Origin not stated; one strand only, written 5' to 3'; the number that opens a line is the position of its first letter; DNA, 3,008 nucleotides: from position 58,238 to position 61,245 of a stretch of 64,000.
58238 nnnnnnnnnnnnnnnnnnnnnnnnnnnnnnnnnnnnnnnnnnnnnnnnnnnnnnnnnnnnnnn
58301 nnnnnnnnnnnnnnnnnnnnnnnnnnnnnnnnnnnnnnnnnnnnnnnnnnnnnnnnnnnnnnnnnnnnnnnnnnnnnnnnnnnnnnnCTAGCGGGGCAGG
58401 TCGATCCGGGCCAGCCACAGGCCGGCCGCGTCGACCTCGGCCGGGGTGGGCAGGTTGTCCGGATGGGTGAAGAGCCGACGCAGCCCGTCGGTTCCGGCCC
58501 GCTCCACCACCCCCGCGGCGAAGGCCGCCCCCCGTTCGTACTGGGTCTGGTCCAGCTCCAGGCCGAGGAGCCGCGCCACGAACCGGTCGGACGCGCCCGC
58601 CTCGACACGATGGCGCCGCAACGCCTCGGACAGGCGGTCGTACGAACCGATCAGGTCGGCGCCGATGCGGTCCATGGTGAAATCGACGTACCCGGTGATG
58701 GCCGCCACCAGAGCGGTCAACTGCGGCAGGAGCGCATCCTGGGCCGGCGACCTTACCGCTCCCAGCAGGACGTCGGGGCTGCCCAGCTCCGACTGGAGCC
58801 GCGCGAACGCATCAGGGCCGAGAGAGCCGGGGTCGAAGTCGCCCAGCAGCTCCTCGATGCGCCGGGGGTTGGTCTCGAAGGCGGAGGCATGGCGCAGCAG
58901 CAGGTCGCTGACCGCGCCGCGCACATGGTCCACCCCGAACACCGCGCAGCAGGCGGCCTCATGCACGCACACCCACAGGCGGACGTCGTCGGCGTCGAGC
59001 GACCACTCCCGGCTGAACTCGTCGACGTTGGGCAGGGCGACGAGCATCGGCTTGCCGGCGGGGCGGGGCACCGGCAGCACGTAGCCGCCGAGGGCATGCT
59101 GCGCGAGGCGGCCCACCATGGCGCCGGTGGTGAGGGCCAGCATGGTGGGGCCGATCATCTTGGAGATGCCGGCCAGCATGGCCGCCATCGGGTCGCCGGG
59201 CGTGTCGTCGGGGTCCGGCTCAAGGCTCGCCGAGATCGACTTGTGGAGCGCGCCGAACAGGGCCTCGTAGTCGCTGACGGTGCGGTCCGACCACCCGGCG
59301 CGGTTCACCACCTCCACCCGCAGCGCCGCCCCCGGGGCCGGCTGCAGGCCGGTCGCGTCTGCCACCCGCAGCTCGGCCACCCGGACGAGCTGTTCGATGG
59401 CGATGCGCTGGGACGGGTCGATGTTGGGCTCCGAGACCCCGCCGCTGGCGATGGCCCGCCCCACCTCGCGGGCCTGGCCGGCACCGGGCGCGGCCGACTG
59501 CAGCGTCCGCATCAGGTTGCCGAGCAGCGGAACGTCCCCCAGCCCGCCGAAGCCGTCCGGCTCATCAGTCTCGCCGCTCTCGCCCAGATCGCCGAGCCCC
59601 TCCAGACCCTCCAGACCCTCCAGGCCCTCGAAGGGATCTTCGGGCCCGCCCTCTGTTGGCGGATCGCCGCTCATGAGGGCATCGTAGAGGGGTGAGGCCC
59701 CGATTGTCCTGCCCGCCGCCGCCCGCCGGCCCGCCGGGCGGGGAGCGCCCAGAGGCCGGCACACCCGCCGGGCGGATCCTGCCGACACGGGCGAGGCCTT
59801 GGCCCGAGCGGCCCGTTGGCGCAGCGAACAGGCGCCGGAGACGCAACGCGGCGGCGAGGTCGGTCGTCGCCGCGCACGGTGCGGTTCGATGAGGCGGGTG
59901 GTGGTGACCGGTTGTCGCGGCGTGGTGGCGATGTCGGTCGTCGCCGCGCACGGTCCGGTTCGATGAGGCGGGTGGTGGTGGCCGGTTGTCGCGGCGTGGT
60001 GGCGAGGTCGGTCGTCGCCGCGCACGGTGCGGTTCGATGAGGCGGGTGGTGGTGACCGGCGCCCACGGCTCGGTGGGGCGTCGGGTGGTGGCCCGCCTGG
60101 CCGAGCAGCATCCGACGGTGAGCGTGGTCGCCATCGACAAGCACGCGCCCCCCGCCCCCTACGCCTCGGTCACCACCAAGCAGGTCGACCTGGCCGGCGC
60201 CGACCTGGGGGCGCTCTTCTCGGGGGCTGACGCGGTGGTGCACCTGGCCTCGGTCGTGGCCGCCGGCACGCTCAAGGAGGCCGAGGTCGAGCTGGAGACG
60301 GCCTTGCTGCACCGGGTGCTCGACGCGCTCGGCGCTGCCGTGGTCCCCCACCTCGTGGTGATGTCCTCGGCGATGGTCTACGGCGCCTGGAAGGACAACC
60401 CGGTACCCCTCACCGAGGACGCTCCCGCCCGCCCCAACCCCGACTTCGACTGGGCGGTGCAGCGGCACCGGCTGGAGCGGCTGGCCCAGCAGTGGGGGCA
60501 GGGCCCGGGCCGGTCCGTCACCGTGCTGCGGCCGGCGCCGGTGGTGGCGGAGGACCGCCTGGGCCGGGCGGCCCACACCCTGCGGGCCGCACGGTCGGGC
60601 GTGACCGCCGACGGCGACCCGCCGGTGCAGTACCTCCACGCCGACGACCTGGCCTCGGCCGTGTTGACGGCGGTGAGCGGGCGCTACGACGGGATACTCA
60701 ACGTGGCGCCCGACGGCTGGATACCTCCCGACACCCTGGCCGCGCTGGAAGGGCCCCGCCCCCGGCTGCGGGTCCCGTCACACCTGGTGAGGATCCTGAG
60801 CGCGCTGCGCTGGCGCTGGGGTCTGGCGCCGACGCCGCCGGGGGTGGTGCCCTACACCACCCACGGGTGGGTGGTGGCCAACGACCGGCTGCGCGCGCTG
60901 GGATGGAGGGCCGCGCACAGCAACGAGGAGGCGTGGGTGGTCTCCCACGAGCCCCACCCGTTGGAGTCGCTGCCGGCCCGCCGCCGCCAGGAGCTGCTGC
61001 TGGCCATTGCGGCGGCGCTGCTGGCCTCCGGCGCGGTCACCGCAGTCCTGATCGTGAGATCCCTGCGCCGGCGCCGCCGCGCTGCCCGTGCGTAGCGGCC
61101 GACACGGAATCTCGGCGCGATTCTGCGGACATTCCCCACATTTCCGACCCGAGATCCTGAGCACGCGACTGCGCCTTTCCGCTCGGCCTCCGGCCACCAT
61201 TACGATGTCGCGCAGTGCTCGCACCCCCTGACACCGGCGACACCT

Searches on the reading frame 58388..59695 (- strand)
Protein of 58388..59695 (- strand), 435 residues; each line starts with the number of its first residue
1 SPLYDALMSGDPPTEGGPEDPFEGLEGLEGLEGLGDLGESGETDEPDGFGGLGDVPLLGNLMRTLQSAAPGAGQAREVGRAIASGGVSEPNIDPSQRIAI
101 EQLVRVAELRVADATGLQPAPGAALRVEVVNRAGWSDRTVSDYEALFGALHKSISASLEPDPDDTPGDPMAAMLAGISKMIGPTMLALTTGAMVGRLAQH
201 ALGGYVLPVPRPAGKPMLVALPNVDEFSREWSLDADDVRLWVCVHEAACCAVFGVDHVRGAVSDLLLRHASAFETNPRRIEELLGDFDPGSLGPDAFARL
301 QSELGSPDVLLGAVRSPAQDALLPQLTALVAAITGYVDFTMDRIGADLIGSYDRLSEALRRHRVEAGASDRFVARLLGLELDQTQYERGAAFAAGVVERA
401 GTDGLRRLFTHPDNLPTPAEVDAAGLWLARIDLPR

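Call 15: search_protein_families(library=pfam, proteins=[window:58388-59695:-])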
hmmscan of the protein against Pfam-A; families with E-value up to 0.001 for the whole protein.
window:58388-59695:- (435 aa): 1 family
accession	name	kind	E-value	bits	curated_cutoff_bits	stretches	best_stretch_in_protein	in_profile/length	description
PF10103.15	Zincin_2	-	4.4e-63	214.1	25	1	75-427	6-343/344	Zincin-like metallopeptidase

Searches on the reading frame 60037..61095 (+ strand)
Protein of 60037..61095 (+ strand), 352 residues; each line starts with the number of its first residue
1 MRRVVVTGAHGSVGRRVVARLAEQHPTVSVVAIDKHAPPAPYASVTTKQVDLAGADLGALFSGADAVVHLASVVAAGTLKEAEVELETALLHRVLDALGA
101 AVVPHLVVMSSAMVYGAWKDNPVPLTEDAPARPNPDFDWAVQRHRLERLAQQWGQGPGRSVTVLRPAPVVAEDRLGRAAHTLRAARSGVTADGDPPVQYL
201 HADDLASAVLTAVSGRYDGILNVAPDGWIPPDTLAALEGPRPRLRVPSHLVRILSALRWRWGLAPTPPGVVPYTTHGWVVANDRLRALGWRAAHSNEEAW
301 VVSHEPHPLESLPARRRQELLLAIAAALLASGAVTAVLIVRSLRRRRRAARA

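Call 15: search_protein_families(library=pfam, proteins=[window:60037-61095:+])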
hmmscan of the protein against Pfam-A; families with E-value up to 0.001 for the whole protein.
window:60037-61095:+ (352 aa): 3 families
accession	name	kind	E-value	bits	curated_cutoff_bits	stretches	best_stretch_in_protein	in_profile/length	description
PF01370.27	Epimerase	-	1.9e-22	80.3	20.9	1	4-215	1-227/240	NAD dependent epimerase/dehydratase family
PF13460.12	NAD_binding_10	-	6.1e-11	42.9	27.2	1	8-128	1-115/184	NAD(P)H-binding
PF01073.25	3Beta_HSD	-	9.2e-06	25.3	22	1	5-117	1-122/280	3-beta hydroxysteroid dehydrogenase/isomerase family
